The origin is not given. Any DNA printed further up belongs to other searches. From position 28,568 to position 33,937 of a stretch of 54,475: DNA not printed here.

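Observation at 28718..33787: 1689-aa HEAT-repeat protein ending in HExxH metallopeptidase-like and VWA domains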

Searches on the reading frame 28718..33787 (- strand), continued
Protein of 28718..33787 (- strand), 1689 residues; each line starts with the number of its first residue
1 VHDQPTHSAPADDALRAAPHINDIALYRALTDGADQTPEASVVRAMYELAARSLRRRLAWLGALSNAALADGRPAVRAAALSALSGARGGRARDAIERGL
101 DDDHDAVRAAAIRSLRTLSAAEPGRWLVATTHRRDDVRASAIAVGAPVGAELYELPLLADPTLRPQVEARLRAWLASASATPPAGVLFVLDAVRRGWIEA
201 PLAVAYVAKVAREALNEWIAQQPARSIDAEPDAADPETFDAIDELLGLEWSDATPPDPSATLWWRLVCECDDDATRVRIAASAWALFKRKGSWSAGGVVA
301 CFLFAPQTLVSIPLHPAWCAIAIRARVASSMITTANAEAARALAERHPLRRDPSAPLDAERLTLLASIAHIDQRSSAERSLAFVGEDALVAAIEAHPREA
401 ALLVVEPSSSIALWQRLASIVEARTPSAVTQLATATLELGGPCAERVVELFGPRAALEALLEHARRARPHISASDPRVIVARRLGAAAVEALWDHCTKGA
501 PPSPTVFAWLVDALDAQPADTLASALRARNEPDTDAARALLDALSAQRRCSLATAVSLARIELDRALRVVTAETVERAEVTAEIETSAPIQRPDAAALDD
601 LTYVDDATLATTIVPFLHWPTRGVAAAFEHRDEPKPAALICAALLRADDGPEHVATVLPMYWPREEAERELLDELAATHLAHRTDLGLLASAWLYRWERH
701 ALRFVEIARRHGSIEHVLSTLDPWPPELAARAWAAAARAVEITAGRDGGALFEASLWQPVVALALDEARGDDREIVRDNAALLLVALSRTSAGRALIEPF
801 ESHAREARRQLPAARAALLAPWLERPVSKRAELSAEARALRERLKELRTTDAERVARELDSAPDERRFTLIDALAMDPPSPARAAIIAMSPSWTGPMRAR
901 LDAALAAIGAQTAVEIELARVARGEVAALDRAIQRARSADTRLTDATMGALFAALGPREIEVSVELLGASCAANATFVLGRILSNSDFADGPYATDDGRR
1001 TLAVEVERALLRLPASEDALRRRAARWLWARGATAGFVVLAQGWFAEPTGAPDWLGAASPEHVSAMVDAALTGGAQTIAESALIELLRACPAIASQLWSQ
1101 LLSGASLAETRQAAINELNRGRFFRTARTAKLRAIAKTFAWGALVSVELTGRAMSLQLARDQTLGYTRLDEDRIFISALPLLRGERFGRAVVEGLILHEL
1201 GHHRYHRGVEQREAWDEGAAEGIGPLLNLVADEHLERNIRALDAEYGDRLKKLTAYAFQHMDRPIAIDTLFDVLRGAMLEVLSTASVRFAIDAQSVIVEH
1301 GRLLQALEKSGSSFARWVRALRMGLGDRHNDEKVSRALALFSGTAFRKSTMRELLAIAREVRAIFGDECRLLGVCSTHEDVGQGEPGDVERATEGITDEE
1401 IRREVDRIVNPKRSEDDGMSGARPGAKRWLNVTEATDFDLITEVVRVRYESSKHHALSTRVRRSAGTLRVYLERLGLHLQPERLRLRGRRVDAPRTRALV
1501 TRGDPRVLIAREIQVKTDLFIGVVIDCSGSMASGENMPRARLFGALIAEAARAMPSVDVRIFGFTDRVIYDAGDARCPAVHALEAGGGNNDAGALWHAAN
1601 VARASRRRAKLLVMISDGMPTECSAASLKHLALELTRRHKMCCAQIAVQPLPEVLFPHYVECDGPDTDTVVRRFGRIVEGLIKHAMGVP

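Call 22: search_protein_families(library=pfam, proteins=[L004:15169-16278:+, L006:12853-13971:+, L007:10974-12080:+, L001:16971-18101:+, L003:15208-16326:+], max_evalue=0.01)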
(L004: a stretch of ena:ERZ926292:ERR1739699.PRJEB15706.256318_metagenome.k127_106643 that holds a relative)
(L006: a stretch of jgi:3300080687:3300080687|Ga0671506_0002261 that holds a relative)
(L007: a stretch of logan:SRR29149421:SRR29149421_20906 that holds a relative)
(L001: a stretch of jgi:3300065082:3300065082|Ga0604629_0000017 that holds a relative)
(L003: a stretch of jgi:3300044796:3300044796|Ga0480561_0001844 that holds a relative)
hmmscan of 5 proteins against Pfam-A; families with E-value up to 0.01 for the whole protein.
L004:15169-16278:+ (369 aa): 23 families
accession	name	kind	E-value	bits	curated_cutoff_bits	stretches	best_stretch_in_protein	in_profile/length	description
PF07728.20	AAA_5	-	1.3e-13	51.6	22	1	110-257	1-139/139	AAA domain (dynein-related subfamily)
PF00004.35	AAA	-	2.1e-11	44.8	21.2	1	111-241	1-112/131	ATPase family associated with various cellular activities (AAA)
PF13401.12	AAA_22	-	8.4e-08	33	27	1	110-201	7-99/130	AAA domain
PF07726.17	AAA_3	-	4.1e-07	30.4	27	1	111-257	2-129/131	ATPase family associated with various cellular activities (AAA)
PF13191.12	AAA_16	-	8.8e-06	26.7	32.6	1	107-206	23-152/167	AAA ATPase domain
PF13173.12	AAA_14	-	9.7e-06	26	27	1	111-202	5-78/129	AAA domain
PF00158.32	Sigma54_activat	-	2.6e-05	24.4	20.2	1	99-238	13-142/168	Sigma-54 interaction domain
PF05496.18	RuvB_N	-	6.2e-05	23.3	27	1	110-152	35-77/159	Holliday junction DNA helicase RuvB P-loop domain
PF02367.23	TsaE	-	0.00031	21.1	26.6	1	97-134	10-47/128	Threonylcarbamoyl adenosine biosynthesis protein TsaE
PF02224.24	Cytidylate_kin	-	0.00036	20.8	26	1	111-145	1-33/211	Cytidylate kinase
PF01078.27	Mg_chelatase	-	0.00067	19.5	20.3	0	98-130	12-44/207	Magnesium chelatase, subunit ChlI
PF13671.12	AAA_33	-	0.00078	20.2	27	1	111-167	2-50/143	AAA domain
PF13521.12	AAA_28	-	0.00082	20.1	27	1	111-138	2-29/164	AAA domain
PF05729.18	NACHT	-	0.0018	18.5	26.7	1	111-201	3-96/167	NACHT domain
PF07693.20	KAP_NTPase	-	0.0024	17.6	20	0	171-208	136-173/293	KAP family P-loop domain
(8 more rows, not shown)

L006:12853-13971:+ (372 aa): 18 families
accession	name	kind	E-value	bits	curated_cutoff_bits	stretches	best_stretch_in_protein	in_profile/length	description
PF07728.20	AAA_5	-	4e-15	56.5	22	1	118-264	1-139/139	AAA domain (dynein-related subfamily)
PF00004.35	AAA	-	1.4e-09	38.9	21.2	1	119-246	1-110/131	ATPase family associated with various cellular activities (AAA)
PF07726.17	AAA_3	-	1.7e-07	31.6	27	1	195-264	64-129/131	ATPase family associated with various cellular activities (AAA)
PF13191.12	AAA_16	-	2.1e-06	28.8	32.6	1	115-209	23-148/167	AAA ATPase domain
PF13401.12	AAA_22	-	3.7e-06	27.7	27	1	116-213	5-104/130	AAA domain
PF02367.23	TsaE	-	8.8e-05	22.9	26.6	1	106-142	11-47/128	Threonylcarbamoyl adenosine biosynthesis protein TsaE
PF00158.32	Sigma54_activat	-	0.00011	22.4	20.2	0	107-152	13-61/168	Sigma-54 interaction domain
PF07724.20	AAA_2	-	0.00012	22.7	27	1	117-221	4-103/166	AAA domain (Cdc48 subfamily)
PF13173.12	AAA_14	-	0.00014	22.3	27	1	118-208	4-77/129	AAA domain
PF05496.18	RuvB_N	-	0.00015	22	27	0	118-160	35-77/159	Holliday junction DNA helicase RuvB P-loop domain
PF20030.5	bpMoxR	-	0.0013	18.3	27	1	110-238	25-139/205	MoxR domain in the MoxR-vWA-beta-propeller ternary systems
PF13521.12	AAA_28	-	0.0017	19.1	27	1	119-145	2-28/164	AAA domain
PF00005.33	ABC_tran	-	0.0031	18.5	25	1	109-139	4-34/137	ABC transporter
PF01078.27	Mg_chelatase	-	0.004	17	20.3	0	106-138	12-44/207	Magnesium chelatase, subunit ChlI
PF12775.13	AAA_7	-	0.0053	16.8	25.8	0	109-141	26-58/181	P-loop containing dynein motor region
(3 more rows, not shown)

L007:10974-12080:+ (368 aa): 21 families
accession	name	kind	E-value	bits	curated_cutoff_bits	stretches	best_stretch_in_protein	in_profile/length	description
PF07728.20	AAA_5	-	2.2e-14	54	22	1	109-256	1-139/139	AAA domain (dynein-related subfamily)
PF00004.35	AAA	-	3.8e-12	47.2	21.2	1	110-241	1-113/131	ATPase family associated with various cellular activities (AAA)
PF07726.17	AAA_3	-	1.3e-08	35.2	27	1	110-256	2-129/131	ATPase family associated with various cellular activities (AAA)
PF13401.12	AAA_22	-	1e-06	29.5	27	1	109-203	7-102/130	AAA domain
PF00158.32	Sigma54_activat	-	6.1e-06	26.5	20.2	1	98-238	13-143/168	Sigma-54 interaction domain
PF13173.12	AAA_14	-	2.6e-05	24.6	27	1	110-202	5-78/129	AAA domain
PF05496.18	RuvB_N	-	3.5e-05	24.1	27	1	109-153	35-78/159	Holliday junction DNA helicase RuvB P-loop domain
PF13191.12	AAA_16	-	0.00015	22.8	32.6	1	106-198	23-124/167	AAA ATPase domain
PF02367.23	TsaE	-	0.00032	21.1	26.6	1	97-133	11-47/128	Threonylcarbamoyl adenosine biosynthesis protein TsaE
PF05729.18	NACHT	-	0.00039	20.7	26.7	1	110-197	3-93/167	NACHT domain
PF02224.24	Cytidylate_kin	-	0.00046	20.4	26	1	110-147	1-36/211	Cytidylate kinase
PF01078.27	Mg_chelatase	-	0.00052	19.9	20.3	0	98-131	13-46/207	Magnesium chelatase, subunit ChlI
PF13238.12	AAA_18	-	0.00063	20.6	29.4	1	110-179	1-66/128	AAA domain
PF07724.20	AAA_2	-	0.00076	20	27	1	109-213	5-103/166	AAA domain (Cdc48 subfamily)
PF13521.12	AAA_28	-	0.0015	19.2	27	1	110-138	2-30/164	AAA domain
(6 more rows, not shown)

L001:16971-18101:+ (376 aa): 19 families
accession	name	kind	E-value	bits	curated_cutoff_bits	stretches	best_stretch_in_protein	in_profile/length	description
PF07728.20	AAA_5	-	1.1e-14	55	22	1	112-259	1-139/139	AAA domain (dynein-related subfamily)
PF00004.35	AAA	-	1.7e-10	41.9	21.2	1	113-244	1-113/131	ATPase family associated with various cellular activities (AAA)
PF07726.17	AAA_3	-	6.7e-08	32.9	27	1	113-259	2-129/131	ATPase family associated with various cellular activities (AAA)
PF00158.32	Sigma54_activat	-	7.1e-06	26.2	20.2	1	101-241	13-143/168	Sigma-54 interaction domain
PF13401.12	AAA_22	-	2.3e-05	25.1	27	1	112-207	7-103/130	AAA domain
PF01078.27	Mg_chelatase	-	3e-05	23.9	20.3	1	100-133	12-45/207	Magnesium chelatase, subunit ChlI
PF13191.12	AAA_16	-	9e-05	23.5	32.6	1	108-208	22-152/167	AAA ATPase domain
PF05496.18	RuvB_N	-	0.00024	21.3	27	0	112-155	35-78/159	Holliday junction DNA helicase RuvB P-loop domain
PF20030.5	bpMoxR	-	0.00028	20.5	27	1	102-223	23-130/205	MoxR domain in the MoxR-vWA-beta-propeller ternary systems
PF13173.12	AAA_14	-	0.0003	21.2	27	1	113-205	5-79/129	AAA domain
PF02367.23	TsaE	-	0.001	19.5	26.6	1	100-136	11-47/128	Threonylcarbamoyl adenosine biosynthesis protein TsaE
PF05729.18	NACHT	-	0.002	18.4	26.7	1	113-137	3-27/167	NACHT domain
PF24883.2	NPHP3_N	-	0.0022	18.7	24.8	0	113-134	25-46/164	Nephrocystin 3, N-terminal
PF12775.13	AAA_7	-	0.0032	17.5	25.8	0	103-157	26-83/181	P-loop containing dynein motor region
PF12774.13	AAA_6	-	0.0034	16.9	25.2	1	103-150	25-72/327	Hydrolytic ATP binding site of dynein motor region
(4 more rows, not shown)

L003:15208-16326:+ (372 aa): 18 families
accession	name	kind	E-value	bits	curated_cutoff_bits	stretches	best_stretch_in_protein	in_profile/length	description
PF07728.20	AAA_5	-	2.4e-13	50.7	22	1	113-260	1-139/139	AAA domain (dynein-related subfamily)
PF00004.35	AAA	-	3.5e-11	44.1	21.2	1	114-245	1-113/131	ATPase family associated with various cellular activities (AAA)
PF07726.17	AAA_3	-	2.9e-08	34.1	27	1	114-260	2-129/131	ATPase family associated with various cellular activities (AAA)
PF13401.12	AAA_22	-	8.6e-06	26.5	27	1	113-205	7-100/130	AAA domain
PF00158.32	Sigma54_activat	-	1.2e-05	25.5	20.2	1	102-242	13-143/168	Sigma-54 interaction domain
PF05496.18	RuvB_N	-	2.6e-05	24.5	27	1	113-156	35-78/159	Holliday junction DNA helicase RuvB P-loop domain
PF13191.12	AAA_16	-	3.4e-05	24.9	32.6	1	110-201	23-144/167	AAA ATPase domain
PF13173.12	AAA_14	-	7.5e-05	23.2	27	1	114-205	5-78/129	AAA domain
PF12775.13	AAA_7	-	0.00026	21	25.8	1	104-158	26-83/181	P-loop containing dynein motor region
PF02367.23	TsaE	-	0.00067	20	26.6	1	101-137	11-47/128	Threonylcarbamoyl adenosine biosynthesis protein TsaE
PF06068.19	TIP49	-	0.00099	18.8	23.8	1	110-143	49-82/347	TIP49 P-loop domain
PF01078.27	Mg_chelatase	-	0.0011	18.9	20.3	0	103-133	14-44/207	Magnesium chelatase, subunit ChlI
PF24883.2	NPHP3_N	-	0.0016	19.1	24.8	0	114-135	25-46/164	Nephrocystin 3, N-terminal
PF07724.20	AAA_2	-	0.0028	18.1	27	1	113-217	5-103/166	AAA domain (Cdc48 subfamily)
PF02224.24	Cytidylate_kin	-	0.0028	17.9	26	1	114-158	1-43/211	Cytidylate kinase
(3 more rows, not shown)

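Call 26: find_encoding_contigs(protein=P0001, flank=1000, max_places=2)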
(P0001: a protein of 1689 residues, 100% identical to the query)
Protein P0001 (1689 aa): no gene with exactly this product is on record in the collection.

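Call 27: find_encoding_contigs(protein=P0002, flank=10000, max_places=2)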
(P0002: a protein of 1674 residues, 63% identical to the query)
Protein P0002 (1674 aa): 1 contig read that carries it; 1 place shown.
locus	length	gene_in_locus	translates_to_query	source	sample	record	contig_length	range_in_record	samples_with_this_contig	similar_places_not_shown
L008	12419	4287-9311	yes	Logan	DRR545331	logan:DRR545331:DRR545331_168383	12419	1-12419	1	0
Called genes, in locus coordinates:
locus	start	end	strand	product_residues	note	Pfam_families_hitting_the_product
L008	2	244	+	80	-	?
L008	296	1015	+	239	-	PF21948:LplA-B_cat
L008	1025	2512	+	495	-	-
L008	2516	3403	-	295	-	PF07885:Ion_trans_2, PF01007:IRK (weak), PF17655:IRK_C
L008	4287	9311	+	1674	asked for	-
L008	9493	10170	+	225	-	-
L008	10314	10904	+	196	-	PF01195:Pept_tRNA_hydro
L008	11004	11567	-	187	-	-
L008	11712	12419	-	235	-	?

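Call 28: find_encoding_contigs(protein=P0004, flank=10000, max_places=2)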
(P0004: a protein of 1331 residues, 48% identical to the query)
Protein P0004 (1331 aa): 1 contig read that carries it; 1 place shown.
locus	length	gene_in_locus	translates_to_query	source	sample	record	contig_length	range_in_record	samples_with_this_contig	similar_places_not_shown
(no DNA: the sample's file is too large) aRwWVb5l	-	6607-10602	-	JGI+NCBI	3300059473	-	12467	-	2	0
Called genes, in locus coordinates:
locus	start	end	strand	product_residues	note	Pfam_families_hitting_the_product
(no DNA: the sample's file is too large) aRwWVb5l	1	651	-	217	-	?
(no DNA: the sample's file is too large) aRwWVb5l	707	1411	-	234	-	PF06725:3D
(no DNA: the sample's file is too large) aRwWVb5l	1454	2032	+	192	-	PF13302:Acetyltransf_3, PF00583:Acetyltransf_1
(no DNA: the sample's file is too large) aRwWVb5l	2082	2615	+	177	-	-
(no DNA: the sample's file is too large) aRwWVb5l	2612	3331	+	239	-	PF21948:LplA-B_cat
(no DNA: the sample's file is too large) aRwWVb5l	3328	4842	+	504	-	PF07719:TPR_2 (faint), PF13424:TPR_12 (weak)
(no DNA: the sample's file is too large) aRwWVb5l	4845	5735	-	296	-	PF00520:Ion_trans (weak), PF07885:Ion_trans_2, PF01007:IRK (weak), PF17655:IRK_C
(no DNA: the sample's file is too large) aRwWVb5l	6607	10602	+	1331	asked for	PF02985:HEAT (faint), PF13646:HEAT_2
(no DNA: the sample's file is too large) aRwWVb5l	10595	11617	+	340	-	PF05762:VWA_CoxE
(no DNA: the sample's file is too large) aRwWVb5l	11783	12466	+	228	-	?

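Call 30: list_cluster_members(proteins=[P0001, P0004])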
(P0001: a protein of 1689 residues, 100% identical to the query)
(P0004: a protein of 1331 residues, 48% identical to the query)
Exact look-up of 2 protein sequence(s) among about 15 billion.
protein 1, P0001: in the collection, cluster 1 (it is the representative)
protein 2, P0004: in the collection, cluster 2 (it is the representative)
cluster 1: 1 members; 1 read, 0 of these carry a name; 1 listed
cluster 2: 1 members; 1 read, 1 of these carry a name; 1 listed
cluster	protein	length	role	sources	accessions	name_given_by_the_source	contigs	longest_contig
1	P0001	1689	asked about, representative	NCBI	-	-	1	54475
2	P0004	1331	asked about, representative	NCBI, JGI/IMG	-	hypothetical protein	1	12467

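Call 45: search_solved_structures(query=L007:10974-12080:+, max_evalue=0.001)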
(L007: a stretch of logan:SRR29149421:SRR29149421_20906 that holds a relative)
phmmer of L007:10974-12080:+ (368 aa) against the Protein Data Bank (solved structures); distinct sequences matched with E-value up to 0.001: 74 (the best 60 are shown).
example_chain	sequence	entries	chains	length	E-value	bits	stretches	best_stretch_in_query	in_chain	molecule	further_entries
6i27_A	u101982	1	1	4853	5.1e-22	81.4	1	92-286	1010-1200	Midasin,Midasin,Midasin,Midasin,Midasin,Midasin,Midasin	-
6i26_A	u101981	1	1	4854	5.1e-22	81.4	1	92-286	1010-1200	Midasin,Midasin,Midasin,Midasin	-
6hyp_A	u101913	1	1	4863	5.1e-22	81.4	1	92-286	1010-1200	Midasin,Midasin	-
5jcs_s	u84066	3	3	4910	5.3e-22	81.3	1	92-286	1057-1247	Midasin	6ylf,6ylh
6or5_A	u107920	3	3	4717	4.6e-18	68.4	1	92-276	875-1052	Midasin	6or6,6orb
7swl_A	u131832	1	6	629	2.4e-08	36.4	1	109-145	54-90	Rix7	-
7t3i_A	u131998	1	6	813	4.2e-08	35.7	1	109-145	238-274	Rix7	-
6mat_A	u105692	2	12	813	4.6e-08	35.5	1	109-145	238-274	Rix7 mutant | Rix7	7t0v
9bji_A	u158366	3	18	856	1.8e-06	30.3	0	106-137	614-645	Nuclear valosin-containing protein-like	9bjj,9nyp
9qhd_A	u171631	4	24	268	3.3e-06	29.4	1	105-296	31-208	Nitric oxide reductase NorQ protein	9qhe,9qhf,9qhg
5c3c_A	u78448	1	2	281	5.5e-06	28.7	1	105-298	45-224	CbbQ/NirQ/NorQ domain protein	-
7wub_C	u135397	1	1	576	7.2e-06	28.3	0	108-145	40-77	Transitional endoplasmic reticulum ATPase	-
7wub_D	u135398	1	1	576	7.2e-06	28.3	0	108-145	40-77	Transitional endoplasmic reticulum ATPase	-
6mck_A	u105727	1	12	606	8.9e-06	28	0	108-145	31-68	Transitional endoplasmic reticulum ATPase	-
9ox9_A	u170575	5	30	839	9.8e-06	27.9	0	108-144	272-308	vesicle-fusing ATPase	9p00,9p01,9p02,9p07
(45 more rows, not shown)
